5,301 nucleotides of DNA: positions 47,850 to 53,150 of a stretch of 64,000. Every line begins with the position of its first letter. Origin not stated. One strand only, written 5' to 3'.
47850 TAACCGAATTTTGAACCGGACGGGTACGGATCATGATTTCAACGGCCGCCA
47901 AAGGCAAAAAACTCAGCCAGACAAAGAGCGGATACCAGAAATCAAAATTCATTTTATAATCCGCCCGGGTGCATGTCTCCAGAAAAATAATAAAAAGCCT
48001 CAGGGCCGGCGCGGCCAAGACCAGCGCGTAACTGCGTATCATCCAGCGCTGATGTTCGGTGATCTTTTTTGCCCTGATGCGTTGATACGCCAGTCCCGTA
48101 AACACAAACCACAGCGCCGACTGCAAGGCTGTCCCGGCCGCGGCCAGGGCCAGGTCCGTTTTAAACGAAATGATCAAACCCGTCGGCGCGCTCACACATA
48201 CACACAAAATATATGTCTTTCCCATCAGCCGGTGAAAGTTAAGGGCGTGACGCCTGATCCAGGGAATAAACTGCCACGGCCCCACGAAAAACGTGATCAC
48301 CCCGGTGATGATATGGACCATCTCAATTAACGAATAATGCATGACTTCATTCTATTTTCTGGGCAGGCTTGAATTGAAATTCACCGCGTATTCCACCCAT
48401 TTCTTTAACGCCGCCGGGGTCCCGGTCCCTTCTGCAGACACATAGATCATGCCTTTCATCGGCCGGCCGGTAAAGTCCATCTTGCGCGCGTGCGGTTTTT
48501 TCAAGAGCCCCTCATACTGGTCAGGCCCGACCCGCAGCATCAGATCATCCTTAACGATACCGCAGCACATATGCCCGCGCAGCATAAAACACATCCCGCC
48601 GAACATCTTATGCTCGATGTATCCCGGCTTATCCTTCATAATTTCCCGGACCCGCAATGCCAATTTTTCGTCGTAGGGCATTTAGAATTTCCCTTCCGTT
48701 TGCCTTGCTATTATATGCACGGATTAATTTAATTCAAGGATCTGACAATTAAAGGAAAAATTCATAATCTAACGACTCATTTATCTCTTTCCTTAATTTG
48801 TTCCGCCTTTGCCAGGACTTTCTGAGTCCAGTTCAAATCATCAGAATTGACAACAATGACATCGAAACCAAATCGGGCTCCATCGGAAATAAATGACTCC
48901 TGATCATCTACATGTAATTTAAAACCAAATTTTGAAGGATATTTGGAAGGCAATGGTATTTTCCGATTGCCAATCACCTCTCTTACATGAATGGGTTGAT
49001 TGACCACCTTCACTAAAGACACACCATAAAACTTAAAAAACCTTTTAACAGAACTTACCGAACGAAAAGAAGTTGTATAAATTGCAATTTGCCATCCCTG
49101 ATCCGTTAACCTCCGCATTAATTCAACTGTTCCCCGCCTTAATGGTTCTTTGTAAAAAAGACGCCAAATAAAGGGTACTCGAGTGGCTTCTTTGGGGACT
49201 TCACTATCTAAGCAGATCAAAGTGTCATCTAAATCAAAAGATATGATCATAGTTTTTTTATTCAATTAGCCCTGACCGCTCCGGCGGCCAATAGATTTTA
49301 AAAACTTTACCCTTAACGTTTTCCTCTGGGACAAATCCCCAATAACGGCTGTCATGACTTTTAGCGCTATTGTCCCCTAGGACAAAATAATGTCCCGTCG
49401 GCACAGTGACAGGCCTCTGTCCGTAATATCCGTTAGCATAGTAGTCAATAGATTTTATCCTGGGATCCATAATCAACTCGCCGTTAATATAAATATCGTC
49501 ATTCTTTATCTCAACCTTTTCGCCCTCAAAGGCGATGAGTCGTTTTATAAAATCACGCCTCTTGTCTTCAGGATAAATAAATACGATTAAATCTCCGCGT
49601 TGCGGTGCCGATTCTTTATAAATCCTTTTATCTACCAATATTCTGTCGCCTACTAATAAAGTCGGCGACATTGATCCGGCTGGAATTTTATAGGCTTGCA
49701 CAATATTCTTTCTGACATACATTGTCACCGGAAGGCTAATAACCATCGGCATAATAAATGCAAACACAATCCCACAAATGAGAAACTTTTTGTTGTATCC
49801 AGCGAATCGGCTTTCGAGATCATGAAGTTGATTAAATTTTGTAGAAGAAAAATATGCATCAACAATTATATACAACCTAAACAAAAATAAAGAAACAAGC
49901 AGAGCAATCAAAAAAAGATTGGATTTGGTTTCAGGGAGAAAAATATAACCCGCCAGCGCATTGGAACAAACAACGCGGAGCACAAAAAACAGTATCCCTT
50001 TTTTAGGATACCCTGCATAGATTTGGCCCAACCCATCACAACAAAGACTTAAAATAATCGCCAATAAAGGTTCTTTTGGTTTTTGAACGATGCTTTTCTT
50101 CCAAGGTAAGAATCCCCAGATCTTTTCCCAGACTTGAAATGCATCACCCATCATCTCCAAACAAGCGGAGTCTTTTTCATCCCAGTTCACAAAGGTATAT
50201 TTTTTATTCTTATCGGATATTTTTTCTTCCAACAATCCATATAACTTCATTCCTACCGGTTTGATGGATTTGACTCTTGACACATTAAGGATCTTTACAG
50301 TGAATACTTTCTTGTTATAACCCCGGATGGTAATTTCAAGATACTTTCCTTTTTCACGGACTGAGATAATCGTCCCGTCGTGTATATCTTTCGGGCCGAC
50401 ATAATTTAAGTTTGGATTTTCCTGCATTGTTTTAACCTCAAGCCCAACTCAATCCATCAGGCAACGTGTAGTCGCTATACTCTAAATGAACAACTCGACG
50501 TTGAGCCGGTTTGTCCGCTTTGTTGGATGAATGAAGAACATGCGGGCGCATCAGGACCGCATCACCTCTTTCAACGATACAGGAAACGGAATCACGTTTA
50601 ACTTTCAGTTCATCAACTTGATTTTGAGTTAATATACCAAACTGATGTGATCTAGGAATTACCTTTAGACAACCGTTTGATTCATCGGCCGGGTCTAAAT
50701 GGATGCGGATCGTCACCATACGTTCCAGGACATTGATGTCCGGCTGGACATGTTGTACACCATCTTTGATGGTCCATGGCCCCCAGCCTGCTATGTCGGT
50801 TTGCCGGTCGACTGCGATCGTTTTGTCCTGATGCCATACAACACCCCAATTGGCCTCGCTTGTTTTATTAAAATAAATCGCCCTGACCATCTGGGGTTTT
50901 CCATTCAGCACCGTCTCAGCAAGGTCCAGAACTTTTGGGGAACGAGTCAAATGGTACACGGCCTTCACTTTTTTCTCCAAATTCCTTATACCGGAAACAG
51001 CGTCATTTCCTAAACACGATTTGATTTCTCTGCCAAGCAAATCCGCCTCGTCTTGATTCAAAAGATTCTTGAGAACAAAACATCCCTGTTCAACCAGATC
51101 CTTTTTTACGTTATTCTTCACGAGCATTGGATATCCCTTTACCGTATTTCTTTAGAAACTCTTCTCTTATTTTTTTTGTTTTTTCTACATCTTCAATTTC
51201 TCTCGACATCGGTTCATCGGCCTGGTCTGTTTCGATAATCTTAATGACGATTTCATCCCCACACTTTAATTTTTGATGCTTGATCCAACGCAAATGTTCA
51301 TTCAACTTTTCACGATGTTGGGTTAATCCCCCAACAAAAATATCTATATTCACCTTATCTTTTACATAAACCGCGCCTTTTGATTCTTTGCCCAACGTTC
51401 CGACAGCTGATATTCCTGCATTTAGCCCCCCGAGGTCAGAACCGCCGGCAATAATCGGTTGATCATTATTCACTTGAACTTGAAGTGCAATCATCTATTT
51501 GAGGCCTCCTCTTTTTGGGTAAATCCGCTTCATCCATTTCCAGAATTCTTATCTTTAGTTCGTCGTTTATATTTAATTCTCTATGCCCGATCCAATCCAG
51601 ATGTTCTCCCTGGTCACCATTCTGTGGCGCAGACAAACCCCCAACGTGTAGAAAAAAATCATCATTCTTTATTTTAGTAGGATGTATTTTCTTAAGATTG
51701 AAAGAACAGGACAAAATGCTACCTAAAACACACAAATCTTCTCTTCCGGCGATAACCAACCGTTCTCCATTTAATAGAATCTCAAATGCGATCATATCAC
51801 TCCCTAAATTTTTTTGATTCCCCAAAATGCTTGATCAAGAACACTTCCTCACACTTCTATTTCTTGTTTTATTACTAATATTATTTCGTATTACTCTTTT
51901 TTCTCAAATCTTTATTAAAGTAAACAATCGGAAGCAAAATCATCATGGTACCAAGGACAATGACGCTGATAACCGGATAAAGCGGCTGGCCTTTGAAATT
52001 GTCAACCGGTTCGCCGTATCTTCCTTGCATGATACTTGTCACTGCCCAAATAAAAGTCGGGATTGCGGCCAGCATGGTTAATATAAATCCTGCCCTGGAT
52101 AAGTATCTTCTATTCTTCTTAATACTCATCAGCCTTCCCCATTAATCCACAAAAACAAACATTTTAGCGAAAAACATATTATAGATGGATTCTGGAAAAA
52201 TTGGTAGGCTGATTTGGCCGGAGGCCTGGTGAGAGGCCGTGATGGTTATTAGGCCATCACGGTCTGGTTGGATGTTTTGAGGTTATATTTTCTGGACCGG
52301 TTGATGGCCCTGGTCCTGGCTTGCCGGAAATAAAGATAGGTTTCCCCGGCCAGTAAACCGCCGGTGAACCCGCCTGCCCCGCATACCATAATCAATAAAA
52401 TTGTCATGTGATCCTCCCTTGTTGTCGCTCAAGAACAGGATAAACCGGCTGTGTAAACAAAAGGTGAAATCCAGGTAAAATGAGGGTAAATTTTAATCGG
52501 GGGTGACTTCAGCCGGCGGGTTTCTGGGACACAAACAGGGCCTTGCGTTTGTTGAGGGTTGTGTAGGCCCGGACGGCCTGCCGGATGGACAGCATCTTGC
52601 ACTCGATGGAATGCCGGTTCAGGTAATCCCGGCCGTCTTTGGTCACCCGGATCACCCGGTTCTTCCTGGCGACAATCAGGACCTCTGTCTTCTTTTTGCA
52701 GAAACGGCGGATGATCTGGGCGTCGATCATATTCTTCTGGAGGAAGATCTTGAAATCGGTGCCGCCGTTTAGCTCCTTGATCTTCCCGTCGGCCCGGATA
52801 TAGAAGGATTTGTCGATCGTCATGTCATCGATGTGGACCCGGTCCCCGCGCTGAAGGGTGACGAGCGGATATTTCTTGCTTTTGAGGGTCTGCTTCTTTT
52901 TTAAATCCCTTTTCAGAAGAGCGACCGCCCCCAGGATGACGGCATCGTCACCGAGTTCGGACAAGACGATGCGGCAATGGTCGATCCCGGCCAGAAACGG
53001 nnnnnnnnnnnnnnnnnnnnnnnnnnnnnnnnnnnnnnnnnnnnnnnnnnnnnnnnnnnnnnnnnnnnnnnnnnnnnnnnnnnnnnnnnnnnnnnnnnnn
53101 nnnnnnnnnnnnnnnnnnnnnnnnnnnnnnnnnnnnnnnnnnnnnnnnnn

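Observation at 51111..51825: Tandem paralogous 120-aa proteins of unknown family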

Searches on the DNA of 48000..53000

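Call 98: search_rna_families(source=window, start=48000, end=53000, threshold=evalue, max_evalue=1)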
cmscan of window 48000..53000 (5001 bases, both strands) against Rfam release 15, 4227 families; matches with E-value up to 1: 1.
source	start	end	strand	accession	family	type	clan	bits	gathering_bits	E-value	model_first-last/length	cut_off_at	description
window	52916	52975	+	RF01763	Guanidine-III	Cis-reg; riboswitch;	-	20.7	36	0.4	1-67/67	no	Guanidine-III riboswitch aptamer (yKKC-III)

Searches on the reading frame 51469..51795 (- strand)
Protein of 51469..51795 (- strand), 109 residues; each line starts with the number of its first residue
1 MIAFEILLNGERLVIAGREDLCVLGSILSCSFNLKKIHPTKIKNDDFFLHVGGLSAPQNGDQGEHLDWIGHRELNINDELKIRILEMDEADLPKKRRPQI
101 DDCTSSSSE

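Call 4: search_protein_families(library=pfam, proteins=[window:51469-51795:-], max_evalue=1)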
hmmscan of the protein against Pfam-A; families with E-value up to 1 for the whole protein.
seq(109 aa): 0 families

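Call 5: search_protein_families(library=ncbifam, proteins=[window:51469-51795:-], max_evalue=1)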
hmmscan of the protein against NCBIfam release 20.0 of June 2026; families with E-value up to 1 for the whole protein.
seq(109 aa): 0 families

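Call 6: search_protein_families(library=padloc, proteins=[window:51469-51795:-], max_evalue=1)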
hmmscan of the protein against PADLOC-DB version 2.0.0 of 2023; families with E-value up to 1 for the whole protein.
seq(109 aa): 0 families

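Call 9: find_homologous_proteins(query=window:51469-51795:-, max_evalue=0.01)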
Query seq(109 aa) (109 aa): 1 proteins with E <= 0.01 among 2 candidates.
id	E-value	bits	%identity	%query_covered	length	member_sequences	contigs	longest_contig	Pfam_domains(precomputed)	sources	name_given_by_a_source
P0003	5.4e-67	240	100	100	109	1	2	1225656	-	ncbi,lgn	ncbi:MAG: hypothetical protein AB7S78_09795 [Candidatus Omnitrophota bacterium]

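Call 66: search_protein_families(library=phrogs, proteins=[P0003], max_evalue=0.1)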
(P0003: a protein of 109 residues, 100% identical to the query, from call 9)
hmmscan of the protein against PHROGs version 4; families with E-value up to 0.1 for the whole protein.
P0003 (109 aa): 0 families

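Call 69: find_related_loci(query=A6, collection=metagenome_contigs, flank=5000)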
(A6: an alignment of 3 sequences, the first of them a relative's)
Query A6 (109 aa) in metagenome_contigs; peptide patterns used: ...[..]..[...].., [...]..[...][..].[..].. (x = any residue, [..] = any of these).
198 stretches matched a pattern; 23 encode a relative of the query (tblastn E <= 1e-3); 23 distinct loci.
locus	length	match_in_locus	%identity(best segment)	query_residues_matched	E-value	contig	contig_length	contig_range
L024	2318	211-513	36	1-98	4e-20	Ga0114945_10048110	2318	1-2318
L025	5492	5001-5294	42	1-96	8e-20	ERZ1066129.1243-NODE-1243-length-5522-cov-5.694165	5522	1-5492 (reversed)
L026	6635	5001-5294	42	1-96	8e-20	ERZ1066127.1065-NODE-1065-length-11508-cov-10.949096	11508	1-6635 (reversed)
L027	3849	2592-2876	40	1-96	8e-20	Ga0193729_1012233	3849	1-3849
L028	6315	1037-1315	39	1-91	3e-19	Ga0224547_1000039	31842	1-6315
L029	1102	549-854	39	1-96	1e-18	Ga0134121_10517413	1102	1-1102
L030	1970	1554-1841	39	1-94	2e-18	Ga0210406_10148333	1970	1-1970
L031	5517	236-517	36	1-91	5e-18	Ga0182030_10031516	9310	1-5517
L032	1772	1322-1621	38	1-96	5e-18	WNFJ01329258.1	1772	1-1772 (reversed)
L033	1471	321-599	35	1-91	9e-18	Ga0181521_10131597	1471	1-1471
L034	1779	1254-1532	38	1-91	9e-18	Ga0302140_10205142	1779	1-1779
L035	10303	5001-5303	37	1-97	2e-17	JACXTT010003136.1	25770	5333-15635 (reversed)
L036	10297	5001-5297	37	1-96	8e-17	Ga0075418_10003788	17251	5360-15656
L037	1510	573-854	39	1-91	8e-17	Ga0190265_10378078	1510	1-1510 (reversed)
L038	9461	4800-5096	37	1-96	8e-17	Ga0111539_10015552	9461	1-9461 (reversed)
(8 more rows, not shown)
